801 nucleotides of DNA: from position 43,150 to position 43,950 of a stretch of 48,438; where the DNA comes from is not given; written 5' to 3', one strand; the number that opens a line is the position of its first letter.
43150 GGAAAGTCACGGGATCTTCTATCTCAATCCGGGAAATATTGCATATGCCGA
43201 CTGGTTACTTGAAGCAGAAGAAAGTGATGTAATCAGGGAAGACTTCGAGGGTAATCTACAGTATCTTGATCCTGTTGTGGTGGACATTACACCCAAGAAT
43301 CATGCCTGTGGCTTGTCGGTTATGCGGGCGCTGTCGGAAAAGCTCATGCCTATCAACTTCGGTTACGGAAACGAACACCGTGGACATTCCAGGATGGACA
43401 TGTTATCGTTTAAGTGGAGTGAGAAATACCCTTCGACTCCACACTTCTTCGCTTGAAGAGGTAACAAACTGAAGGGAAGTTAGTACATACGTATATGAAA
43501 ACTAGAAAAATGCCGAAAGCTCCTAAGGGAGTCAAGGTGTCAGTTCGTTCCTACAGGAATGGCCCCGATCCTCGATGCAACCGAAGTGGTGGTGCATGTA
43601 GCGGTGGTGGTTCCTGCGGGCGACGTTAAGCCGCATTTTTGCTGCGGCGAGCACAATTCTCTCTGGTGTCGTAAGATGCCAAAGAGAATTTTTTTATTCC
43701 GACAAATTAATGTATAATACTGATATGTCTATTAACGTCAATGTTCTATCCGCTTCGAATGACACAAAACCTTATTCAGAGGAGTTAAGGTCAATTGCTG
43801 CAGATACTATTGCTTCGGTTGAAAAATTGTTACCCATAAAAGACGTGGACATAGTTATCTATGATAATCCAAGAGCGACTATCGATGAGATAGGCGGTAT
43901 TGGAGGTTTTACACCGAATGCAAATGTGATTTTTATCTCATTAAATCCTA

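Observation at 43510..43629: Unannotated 39-aa precursor-like ORF: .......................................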

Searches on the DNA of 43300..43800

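Call 63: search_rna_families(source=window, start=43300, end=43800, threshold=evalue, max_evalue=1)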
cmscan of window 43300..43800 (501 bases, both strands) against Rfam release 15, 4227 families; matches with E-value up to 1: 0.
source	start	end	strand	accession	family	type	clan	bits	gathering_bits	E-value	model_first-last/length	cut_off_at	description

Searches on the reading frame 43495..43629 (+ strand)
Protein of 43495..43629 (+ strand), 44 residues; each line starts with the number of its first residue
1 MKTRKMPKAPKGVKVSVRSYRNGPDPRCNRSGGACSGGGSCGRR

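Call 7: search_protein_families(library=pfam, proteins=[window:43495-43629:+], max_evalue=0.01)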
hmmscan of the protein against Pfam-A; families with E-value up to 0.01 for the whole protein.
window:43495-43629:+ (44 aa): 0 families

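Call 8: search_protein_families(library=ncbifam, proteins=[window:43495-43629:+], max_evalue=0.01)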
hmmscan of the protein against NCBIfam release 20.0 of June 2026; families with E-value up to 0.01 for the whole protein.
window:43495-43629:+ (44 aa): 0 families

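Call 30: find_homologous_proteins(query=A2, max_evalue=0.01)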
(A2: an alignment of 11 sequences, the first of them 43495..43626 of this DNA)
Query A2 (11 sequences) (44 aa, profile of the alignment): 13 proteins with E <= 0.01 among 687 candidates.
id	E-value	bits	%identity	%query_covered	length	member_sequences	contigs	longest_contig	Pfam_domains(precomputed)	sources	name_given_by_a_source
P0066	2.2e-17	81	95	98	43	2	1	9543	-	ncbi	-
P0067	1.4e-16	78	47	98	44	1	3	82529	-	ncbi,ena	ncbi:MAG: hypothetical protein AAB482_00080 [Patescibacteria group bacterium]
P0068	5.8e-14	70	-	-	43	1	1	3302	-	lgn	-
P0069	3.6e-10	58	79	32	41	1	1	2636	-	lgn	-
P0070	8.4e-10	57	-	-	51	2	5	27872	-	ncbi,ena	-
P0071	1.6e-9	56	-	-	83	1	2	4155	-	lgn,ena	-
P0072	1.0e-8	53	56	70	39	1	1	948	-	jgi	jgi:hypothetical protein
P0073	1.7e-8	52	51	84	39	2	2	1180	-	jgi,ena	-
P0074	4.0e-8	51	55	75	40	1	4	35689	-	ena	-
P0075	1.9e-7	49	63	18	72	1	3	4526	-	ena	-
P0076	2.3e-6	46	86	32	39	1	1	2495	-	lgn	-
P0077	7.7e-6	44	-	-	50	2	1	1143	-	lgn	-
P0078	1.2e-4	40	-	-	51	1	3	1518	-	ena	-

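Call 64: list_cluster_members(proteins=[window:43495-43626:+, window:43510-43626:+, P0001])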
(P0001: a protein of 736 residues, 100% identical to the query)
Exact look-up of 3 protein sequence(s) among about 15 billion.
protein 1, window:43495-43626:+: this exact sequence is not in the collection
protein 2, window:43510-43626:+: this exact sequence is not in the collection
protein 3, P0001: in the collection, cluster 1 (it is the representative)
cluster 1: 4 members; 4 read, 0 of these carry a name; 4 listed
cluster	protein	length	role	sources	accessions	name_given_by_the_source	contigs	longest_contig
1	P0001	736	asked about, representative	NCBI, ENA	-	-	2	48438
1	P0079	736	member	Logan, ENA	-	-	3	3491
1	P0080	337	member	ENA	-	-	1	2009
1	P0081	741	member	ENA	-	-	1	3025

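Call 70: search_solved_structures(query=A2, max_evalue=10, show_alignments=3)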
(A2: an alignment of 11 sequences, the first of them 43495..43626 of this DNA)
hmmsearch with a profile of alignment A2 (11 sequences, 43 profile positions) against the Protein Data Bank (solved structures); distinct sequences matched with E-value up to 10: 9.
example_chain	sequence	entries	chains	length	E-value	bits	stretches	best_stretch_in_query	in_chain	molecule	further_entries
6td5_H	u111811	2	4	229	0.18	15.5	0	23-33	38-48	Proteasome subunit beta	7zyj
6qm7_H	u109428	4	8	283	0.33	14.7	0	23-33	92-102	Proteasome beta1 chain | Proteasome subunit beta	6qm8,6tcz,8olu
9f9p_H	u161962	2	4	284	0.58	13.9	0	24-33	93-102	Proteasome subunit beta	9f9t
8til_A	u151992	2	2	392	1.8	12.3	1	4-22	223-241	Beta-arrestin-2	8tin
5tv1_A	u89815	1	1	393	1.8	12.3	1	4-22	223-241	Beta-arrestin-2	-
3p2d_A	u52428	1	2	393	1.8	12.3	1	4-22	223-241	Beta-arrestin-2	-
8vj9_A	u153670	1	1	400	1.8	12.3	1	4-22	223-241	Beta-arrestin-2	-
9uym_A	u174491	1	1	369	1.9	12.3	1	4-22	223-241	Beta-arrestin-2,Beta-arrestin-1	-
8go9_A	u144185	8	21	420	2.3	12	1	4-22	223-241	Beta-arrestin-2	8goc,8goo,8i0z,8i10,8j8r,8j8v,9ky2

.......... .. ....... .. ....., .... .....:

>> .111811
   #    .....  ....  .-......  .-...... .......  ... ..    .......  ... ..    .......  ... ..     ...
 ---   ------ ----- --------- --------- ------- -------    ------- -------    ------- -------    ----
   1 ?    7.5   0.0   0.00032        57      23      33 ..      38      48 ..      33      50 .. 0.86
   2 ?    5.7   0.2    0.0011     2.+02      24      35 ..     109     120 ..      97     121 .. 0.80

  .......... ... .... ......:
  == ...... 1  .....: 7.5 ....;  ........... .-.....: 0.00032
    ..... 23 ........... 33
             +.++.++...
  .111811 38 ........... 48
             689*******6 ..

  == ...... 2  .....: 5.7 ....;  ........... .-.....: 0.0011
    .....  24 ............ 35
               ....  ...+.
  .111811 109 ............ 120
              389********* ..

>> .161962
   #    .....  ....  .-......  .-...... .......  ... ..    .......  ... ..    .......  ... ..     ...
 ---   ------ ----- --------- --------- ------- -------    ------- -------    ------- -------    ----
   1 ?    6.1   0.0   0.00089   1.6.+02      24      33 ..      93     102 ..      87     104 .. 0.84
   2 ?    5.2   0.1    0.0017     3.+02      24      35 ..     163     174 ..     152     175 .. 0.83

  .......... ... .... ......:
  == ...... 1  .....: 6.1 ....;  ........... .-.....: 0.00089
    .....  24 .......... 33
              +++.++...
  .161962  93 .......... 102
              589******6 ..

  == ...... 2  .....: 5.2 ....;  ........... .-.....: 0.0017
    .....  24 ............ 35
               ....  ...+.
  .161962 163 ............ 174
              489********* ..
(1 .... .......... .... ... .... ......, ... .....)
